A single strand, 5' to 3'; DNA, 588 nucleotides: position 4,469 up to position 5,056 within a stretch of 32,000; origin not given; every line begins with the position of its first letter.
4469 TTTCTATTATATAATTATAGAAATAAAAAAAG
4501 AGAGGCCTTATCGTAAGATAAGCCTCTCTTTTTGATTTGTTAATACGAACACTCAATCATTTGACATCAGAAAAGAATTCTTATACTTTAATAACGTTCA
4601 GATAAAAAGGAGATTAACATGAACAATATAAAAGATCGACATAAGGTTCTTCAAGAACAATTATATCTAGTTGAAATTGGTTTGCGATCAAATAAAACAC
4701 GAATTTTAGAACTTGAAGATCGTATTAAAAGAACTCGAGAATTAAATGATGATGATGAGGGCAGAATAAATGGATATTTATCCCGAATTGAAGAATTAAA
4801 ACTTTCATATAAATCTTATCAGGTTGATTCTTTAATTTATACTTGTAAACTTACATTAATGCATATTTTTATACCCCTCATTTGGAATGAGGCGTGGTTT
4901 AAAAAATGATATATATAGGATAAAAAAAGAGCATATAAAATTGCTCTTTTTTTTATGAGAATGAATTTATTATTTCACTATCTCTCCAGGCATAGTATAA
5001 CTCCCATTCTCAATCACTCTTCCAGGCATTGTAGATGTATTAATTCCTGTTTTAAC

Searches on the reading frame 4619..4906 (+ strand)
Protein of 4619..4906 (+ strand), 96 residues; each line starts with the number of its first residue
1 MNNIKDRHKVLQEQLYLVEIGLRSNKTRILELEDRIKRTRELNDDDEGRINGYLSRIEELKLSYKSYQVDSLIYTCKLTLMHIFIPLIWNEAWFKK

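Call 88: search_protein_families(library=pfam, max_evalue=0.0001, proteins=[window:4619-4906:+])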
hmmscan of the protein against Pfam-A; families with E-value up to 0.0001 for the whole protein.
seq(96 aa): 0 families
